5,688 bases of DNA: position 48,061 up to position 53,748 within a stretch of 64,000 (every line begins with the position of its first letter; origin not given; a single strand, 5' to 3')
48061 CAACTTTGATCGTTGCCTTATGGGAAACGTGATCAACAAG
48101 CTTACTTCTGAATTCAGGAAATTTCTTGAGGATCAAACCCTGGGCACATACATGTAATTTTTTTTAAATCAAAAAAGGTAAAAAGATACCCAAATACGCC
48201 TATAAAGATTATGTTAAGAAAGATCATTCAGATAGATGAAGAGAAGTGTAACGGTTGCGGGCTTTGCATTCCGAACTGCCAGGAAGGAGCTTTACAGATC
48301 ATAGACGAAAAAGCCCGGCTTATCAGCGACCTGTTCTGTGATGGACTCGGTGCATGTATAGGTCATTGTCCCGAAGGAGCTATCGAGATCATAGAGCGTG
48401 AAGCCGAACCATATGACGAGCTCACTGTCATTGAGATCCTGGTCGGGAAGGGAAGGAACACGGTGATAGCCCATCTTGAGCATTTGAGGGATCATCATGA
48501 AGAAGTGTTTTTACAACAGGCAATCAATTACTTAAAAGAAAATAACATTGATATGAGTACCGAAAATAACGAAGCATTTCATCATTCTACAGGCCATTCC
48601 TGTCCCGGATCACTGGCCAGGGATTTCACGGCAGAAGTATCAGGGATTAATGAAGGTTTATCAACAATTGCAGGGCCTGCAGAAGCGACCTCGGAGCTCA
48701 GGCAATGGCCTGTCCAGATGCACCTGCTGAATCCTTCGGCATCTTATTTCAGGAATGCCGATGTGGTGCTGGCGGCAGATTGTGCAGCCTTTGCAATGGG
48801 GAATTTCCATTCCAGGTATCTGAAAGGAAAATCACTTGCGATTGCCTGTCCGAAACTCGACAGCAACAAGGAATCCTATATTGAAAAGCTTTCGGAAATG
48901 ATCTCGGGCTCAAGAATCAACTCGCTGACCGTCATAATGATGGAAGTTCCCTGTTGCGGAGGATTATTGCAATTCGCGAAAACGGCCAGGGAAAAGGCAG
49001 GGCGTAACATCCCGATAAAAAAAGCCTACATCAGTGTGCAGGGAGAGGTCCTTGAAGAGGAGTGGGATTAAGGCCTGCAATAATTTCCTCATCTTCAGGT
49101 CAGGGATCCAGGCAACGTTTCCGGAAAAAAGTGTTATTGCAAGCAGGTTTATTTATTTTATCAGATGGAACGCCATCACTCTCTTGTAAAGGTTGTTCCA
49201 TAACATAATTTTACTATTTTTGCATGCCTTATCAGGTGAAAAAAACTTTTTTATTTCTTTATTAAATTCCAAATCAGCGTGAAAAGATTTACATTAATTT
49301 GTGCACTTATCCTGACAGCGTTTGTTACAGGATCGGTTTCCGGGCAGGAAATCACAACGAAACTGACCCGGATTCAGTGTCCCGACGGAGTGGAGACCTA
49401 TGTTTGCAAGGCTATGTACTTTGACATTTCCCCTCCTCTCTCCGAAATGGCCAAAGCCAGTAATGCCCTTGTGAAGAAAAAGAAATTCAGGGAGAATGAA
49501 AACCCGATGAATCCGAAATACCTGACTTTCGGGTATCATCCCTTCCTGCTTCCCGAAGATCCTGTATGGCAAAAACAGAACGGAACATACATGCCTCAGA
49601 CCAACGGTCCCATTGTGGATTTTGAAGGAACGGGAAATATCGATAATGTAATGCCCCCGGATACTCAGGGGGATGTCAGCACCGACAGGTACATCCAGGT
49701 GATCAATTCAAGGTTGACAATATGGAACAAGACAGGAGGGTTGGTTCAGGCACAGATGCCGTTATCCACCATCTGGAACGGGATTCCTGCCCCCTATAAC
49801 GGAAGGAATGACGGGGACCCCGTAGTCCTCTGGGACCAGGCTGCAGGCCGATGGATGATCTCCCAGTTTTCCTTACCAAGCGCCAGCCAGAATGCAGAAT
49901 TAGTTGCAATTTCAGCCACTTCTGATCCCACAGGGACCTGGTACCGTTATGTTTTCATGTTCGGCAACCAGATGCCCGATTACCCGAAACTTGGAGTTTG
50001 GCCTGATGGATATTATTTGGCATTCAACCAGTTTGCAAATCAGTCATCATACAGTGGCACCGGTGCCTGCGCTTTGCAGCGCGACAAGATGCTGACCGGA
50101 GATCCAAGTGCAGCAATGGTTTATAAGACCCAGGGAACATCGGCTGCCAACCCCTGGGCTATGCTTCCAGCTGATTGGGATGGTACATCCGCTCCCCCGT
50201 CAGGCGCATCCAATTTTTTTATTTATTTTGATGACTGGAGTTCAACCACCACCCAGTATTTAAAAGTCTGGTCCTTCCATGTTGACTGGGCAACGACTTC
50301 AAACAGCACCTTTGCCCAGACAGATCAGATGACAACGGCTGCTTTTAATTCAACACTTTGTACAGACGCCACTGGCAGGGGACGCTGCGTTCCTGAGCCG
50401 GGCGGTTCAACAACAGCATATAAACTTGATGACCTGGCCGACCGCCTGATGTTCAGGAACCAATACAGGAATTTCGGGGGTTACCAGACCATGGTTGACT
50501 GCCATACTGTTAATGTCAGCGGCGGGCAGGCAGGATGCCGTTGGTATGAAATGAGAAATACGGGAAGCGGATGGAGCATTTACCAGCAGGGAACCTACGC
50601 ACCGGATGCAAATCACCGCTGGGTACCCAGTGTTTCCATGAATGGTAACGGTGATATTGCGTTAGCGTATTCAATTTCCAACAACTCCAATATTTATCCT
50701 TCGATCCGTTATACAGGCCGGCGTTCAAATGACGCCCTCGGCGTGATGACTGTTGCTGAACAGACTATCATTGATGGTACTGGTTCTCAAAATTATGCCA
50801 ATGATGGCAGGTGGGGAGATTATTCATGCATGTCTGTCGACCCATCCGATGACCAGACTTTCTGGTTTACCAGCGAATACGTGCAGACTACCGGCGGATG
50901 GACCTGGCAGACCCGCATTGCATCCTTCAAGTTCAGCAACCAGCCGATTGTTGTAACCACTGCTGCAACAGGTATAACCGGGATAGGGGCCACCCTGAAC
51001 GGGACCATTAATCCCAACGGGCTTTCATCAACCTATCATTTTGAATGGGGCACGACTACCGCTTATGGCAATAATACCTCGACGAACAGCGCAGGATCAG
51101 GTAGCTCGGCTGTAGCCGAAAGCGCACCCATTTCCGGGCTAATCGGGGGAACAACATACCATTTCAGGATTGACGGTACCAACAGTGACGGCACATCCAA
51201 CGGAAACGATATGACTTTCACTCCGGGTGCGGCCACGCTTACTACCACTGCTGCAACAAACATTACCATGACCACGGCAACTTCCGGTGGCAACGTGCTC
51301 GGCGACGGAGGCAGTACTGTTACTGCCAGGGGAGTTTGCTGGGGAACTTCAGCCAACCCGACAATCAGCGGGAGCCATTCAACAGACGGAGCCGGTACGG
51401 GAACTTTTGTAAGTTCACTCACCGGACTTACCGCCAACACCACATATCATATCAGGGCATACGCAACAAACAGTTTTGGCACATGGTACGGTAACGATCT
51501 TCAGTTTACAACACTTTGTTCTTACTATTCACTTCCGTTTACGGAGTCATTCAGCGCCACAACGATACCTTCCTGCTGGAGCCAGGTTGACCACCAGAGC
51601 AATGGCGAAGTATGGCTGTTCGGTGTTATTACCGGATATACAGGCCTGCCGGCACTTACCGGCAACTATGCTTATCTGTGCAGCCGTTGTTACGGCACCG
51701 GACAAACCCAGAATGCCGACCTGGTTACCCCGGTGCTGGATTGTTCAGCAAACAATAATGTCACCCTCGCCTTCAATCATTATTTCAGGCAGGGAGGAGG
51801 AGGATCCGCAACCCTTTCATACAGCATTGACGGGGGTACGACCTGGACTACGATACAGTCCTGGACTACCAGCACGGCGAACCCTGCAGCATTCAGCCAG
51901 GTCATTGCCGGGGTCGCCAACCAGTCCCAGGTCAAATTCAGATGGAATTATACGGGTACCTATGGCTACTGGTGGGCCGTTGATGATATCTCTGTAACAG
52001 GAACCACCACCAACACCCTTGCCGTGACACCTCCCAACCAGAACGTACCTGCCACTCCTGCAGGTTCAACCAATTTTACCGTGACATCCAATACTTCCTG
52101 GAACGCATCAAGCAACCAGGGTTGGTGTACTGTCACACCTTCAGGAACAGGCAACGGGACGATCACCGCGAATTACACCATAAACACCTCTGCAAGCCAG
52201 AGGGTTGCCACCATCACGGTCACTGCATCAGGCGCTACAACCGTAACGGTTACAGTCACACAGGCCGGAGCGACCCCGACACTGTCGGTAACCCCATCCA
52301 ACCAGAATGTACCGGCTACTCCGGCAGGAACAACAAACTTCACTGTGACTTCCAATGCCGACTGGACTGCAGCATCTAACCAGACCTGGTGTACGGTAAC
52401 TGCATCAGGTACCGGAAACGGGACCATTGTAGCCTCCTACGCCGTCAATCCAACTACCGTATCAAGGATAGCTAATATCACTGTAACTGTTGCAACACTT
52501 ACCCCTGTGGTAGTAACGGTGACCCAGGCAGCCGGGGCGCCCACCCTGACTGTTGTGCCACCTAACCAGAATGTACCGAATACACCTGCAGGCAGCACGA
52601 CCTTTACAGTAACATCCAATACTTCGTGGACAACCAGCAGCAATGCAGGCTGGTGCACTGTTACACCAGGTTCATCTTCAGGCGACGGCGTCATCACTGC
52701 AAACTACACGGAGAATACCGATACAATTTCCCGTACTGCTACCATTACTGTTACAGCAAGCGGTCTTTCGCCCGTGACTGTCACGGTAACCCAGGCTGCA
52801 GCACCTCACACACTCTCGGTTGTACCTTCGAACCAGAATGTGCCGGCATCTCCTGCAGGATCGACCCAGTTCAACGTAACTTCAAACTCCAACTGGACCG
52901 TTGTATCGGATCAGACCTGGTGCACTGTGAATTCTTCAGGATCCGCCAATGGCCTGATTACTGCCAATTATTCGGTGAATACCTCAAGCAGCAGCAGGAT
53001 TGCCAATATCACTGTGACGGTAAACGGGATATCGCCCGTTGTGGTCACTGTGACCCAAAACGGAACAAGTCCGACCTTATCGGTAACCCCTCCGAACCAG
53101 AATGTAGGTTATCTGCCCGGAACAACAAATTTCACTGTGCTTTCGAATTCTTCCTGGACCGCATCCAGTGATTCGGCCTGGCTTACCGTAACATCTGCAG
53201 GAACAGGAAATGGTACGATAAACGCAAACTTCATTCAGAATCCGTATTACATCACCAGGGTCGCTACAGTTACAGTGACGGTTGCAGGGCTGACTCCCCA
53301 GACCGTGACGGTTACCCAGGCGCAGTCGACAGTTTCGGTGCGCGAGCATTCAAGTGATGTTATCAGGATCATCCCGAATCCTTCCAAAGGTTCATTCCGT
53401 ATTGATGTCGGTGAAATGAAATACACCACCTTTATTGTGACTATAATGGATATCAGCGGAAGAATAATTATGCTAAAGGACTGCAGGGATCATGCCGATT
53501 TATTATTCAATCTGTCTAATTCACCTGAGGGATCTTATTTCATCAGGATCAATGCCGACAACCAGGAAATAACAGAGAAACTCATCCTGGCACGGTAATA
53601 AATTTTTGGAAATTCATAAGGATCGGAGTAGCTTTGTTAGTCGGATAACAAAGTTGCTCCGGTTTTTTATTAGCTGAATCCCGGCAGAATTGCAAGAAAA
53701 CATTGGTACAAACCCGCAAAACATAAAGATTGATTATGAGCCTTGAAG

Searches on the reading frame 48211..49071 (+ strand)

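Call 10: search_protein_families(library=pfam, proteins=[window:48211-49071:+], max_evalue=0.00001)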
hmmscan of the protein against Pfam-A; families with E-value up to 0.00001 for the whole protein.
window:48211-49071:+ (286 aa): 6 families
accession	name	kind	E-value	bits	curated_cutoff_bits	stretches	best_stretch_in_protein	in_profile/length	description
PF00037.32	Fer4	-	1.6e-09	37.6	21.1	1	6-28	1-23/24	4Fe-4S binding domain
PF13237.11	Fer4_10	-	9.5e-08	32.3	25.5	1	6-54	2-53/53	4Fe-4S dicluster domain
PF12837.12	Fer4_6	-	3.1e-07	30.5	25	1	5-28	1-24/24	4Fe-4S binding domain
PF12838.12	Fer4_7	-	2.6e-06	28.2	27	0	12-57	1-52/52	4Fe-4S dicluster domain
PF14697.11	Fer4_21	-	5.4e-06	26.9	35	0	7-59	2-58/59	4Fe-4S dicluster domain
PF13187.11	Fer4_9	-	6.2e-06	26.6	27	0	12-58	1-52/52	4Fe-4S dicluster domain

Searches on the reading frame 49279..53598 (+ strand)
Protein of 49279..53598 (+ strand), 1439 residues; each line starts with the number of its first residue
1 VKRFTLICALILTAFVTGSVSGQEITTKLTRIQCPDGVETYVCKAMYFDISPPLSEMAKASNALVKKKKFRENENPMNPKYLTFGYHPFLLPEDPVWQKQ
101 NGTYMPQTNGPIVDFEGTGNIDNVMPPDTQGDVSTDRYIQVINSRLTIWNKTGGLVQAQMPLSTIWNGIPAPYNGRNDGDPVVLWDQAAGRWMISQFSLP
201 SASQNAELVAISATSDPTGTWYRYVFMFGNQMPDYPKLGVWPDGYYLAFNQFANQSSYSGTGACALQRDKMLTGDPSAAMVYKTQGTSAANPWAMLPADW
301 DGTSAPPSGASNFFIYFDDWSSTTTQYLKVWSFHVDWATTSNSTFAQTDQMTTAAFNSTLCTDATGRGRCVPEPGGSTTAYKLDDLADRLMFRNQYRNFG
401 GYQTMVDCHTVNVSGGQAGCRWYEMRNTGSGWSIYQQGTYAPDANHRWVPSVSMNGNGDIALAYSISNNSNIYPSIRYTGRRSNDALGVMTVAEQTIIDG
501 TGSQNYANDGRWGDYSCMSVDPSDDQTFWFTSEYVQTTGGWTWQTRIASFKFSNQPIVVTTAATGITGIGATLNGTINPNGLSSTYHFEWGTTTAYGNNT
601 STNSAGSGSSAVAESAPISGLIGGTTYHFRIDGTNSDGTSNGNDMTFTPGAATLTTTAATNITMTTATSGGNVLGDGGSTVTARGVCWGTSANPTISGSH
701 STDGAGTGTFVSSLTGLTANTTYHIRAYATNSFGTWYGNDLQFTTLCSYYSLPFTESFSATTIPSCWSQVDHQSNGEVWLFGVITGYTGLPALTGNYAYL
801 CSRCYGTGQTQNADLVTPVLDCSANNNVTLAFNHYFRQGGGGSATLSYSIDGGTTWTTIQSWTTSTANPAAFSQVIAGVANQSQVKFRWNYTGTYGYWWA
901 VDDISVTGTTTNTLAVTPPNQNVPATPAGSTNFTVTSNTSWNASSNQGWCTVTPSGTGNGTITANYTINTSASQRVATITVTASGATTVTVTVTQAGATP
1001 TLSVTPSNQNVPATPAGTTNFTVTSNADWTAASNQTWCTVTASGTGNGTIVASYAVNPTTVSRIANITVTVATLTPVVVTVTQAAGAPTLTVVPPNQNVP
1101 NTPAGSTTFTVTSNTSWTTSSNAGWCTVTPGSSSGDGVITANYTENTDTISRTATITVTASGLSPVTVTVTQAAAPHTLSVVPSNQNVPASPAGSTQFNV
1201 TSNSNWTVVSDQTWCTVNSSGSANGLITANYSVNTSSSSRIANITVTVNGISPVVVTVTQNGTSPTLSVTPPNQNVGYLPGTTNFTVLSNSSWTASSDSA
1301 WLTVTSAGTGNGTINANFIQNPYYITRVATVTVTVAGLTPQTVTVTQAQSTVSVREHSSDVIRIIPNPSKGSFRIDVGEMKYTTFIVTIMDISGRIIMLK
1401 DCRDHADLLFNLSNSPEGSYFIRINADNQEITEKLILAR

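Call 10: search_protein_families(library=pfam, proteins=[window:49279-53598:+], max_evalue=0.00001)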
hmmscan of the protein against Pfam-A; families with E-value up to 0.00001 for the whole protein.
window:49279-53598:+ (1439 aa): 4 families
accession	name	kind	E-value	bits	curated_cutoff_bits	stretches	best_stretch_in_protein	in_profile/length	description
PF19190.6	BACON_2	-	3.8e-51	171.4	25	5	914-998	2-94/94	Viral BACON domain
PF13004.13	BACON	-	2.3e-33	114.4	25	5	1115-1173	1-61/61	Putative binding domain, N-terminal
PF18962.6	Por_Secre_tail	-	2.5e-11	44.2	27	1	1364-1436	1-74/75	Secretion system C-terminal sorting domain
PF21471.3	Reelin_subrepeat-B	-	2.3e-06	27.8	27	1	843-906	59-126/127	Reelin subrepeat B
